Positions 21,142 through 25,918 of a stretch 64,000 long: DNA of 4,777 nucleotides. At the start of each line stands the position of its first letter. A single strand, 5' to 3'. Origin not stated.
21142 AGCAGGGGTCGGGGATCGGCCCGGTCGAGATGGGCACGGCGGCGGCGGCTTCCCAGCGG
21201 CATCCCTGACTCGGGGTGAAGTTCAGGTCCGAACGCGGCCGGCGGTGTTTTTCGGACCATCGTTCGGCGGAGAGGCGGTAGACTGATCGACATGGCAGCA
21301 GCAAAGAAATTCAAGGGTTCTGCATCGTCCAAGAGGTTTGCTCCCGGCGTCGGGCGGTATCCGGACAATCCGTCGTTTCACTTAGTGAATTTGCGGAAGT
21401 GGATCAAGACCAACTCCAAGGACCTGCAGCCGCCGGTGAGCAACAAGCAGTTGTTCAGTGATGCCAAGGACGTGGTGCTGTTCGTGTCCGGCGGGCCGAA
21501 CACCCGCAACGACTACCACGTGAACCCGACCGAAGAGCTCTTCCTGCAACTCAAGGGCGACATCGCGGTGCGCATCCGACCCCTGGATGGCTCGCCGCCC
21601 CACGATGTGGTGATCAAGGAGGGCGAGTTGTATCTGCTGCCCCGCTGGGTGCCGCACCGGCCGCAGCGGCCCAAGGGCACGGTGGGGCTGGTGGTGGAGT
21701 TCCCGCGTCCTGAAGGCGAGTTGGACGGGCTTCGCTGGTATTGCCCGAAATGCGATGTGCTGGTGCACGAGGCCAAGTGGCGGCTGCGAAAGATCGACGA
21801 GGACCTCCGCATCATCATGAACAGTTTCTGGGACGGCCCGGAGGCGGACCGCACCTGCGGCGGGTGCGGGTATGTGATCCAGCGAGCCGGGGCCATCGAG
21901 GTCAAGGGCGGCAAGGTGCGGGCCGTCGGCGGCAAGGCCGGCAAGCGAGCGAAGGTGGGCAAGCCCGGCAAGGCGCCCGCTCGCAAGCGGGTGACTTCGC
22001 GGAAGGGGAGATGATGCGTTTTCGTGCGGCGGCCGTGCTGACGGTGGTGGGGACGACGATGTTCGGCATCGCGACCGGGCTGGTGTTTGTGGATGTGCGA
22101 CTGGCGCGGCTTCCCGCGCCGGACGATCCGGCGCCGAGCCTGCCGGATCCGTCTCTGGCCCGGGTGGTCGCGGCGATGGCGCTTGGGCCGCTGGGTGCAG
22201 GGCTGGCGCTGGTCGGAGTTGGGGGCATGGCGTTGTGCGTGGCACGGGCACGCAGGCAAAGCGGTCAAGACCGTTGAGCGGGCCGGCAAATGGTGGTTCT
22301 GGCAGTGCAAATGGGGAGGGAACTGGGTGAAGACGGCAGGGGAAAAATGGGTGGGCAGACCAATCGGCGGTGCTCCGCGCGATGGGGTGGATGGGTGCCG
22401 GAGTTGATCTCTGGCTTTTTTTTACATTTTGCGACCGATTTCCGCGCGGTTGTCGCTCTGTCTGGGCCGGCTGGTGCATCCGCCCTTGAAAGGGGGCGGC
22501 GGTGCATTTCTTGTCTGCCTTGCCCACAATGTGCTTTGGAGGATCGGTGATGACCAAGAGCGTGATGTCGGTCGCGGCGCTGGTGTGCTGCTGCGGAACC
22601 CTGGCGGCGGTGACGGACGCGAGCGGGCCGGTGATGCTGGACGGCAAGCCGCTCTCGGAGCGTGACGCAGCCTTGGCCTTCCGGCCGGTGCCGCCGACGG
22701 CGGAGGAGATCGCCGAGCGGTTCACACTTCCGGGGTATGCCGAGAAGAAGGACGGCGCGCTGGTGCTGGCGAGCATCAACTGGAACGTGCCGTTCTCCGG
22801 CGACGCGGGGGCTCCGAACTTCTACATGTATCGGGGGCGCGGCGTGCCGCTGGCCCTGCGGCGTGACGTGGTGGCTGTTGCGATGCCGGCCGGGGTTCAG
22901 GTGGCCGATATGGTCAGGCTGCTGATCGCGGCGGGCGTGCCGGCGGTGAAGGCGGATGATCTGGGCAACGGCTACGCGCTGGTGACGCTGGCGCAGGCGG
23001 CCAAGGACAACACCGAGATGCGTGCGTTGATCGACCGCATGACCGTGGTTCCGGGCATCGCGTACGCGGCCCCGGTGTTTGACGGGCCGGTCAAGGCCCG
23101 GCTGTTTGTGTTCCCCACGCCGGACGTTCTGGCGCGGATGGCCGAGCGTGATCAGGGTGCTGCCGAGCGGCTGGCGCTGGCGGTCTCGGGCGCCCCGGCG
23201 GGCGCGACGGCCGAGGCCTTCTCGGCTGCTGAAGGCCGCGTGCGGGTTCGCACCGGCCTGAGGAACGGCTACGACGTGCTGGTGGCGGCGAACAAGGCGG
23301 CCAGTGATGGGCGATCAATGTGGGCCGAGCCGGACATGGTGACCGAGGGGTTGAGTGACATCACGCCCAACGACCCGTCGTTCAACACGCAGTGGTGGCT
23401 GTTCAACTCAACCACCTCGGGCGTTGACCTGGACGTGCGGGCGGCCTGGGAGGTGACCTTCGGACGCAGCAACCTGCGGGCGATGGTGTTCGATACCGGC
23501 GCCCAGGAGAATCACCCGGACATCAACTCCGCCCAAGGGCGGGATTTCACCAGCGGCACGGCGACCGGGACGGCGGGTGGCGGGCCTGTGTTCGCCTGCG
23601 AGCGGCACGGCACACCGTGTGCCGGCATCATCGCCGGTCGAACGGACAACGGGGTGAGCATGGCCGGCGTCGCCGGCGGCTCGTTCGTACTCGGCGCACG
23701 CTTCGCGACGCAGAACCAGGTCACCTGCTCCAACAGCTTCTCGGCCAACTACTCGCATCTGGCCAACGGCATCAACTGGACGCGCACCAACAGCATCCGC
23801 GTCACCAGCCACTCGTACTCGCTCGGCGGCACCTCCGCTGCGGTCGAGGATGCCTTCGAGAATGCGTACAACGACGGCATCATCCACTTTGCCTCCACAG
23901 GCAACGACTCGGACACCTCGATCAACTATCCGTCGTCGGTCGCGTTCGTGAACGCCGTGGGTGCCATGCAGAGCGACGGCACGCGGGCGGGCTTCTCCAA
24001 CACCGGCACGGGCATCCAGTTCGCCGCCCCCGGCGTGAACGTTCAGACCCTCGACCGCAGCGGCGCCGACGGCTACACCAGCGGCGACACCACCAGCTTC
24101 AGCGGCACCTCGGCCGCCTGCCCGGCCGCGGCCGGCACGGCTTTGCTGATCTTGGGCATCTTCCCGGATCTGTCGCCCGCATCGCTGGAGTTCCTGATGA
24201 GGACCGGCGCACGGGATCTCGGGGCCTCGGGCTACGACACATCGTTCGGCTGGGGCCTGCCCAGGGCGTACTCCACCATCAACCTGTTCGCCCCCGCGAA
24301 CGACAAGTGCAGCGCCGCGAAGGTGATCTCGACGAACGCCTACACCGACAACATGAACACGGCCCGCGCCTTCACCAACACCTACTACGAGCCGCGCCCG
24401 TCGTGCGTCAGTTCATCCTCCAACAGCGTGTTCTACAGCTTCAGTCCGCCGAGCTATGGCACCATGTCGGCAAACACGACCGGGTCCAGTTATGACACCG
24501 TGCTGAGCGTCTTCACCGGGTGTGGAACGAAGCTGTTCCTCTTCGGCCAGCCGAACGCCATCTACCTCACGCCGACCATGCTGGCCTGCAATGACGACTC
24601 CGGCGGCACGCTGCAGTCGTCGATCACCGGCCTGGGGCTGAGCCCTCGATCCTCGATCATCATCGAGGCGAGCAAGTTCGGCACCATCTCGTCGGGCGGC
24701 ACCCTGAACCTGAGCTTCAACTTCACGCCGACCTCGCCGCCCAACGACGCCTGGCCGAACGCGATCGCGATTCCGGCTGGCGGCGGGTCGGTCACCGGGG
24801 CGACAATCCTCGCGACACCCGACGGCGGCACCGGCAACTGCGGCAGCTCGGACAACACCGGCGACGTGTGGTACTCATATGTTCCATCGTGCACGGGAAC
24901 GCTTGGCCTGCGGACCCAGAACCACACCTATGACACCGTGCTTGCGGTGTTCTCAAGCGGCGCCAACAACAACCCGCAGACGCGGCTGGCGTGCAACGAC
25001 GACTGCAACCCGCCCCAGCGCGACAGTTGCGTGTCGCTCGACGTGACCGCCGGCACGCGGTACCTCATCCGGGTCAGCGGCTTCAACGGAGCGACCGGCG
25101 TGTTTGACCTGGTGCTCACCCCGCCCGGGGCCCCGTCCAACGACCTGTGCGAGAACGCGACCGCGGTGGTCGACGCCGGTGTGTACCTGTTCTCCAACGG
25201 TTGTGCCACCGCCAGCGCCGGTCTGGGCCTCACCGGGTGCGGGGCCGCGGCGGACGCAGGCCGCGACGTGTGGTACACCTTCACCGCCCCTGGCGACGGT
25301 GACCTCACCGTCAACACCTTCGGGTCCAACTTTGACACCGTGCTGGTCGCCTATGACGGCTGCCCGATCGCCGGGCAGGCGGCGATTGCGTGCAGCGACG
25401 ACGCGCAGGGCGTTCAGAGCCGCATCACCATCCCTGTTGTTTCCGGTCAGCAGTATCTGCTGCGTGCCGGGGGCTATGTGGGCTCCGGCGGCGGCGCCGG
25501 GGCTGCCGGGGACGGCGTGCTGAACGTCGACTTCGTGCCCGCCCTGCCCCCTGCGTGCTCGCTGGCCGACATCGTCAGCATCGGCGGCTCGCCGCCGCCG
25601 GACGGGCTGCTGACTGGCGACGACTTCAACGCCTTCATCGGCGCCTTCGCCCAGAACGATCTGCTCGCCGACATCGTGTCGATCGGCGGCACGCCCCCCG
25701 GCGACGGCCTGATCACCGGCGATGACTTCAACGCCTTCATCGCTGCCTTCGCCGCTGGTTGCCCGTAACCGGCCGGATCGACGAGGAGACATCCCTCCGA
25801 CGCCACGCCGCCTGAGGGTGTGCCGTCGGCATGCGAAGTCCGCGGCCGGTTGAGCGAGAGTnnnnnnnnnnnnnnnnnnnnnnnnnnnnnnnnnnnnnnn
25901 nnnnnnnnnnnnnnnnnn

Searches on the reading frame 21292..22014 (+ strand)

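Call 42: search_protein_families(library=pfam, proteins=[window:21292-22014:+], max_evalue=0.001)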
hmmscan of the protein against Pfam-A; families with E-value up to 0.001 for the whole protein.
window:21292-22014:+ (240 aa): 2 families
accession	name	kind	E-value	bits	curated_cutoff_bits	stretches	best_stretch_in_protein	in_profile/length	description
PF06052.18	3-HAO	-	3.4e-46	157.1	25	1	32-179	7-150/151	3-hydroxyanthranilic acid dioxygenase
PF07883.17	Cupin_2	-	0.00014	21.9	27.2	1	69-125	7-57/70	Cupin domain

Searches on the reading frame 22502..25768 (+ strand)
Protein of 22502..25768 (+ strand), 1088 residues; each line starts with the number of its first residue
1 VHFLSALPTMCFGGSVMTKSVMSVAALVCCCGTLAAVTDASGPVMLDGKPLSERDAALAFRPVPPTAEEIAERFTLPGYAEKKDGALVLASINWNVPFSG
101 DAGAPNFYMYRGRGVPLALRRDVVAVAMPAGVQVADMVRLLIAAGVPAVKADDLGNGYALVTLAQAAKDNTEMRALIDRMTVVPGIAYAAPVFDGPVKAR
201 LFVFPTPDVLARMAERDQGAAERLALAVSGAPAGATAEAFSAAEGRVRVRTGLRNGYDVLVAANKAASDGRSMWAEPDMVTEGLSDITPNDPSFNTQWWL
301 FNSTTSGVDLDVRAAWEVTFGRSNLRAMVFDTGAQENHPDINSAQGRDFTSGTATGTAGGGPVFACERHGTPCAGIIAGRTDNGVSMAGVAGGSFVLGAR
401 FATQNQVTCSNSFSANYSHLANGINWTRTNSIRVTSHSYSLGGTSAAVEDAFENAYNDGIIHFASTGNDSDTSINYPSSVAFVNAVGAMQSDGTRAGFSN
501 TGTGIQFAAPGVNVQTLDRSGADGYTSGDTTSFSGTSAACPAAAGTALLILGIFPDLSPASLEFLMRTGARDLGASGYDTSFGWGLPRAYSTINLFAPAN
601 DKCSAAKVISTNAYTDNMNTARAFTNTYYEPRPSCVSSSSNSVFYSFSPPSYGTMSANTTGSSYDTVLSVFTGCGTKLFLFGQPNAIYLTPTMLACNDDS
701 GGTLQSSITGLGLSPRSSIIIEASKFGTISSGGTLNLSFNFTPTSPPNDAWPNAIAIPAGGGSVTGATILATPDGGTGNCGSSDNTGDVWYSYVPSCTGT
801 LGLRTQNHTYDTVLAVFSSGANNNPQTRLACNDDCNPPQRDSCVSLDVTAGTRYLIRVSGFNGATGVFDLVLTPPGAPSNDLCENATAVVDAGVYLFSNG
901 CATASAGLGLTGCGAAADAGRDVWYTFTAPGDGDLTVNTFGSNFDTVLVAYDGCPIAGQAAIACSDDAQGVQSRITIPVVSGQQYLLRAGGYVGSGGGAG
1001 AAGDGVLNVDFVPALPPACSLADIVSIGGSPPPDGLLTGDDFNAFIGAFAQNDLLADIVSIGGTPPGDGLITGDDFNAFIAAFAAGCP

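Call 42: search_protein_families(library=pfam, proteins=[window:22502-25768:+], max_evalue=0.001)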
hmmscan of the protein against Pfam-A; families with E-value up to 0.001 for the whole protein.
window:22502-25768:+ (1088 aa): 2 families
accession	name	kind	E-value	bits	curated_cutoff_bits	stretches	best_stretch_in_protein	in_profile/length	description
PF00082.27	Peptidase_S8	-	8.2e-34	117.7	21.8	1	329-585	8-288/288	Subtilase family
PF23759.1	GBD_T9SS_assoc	-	1.7e-17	64.2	27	1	880-989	2-102/116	Galactose binding domain-like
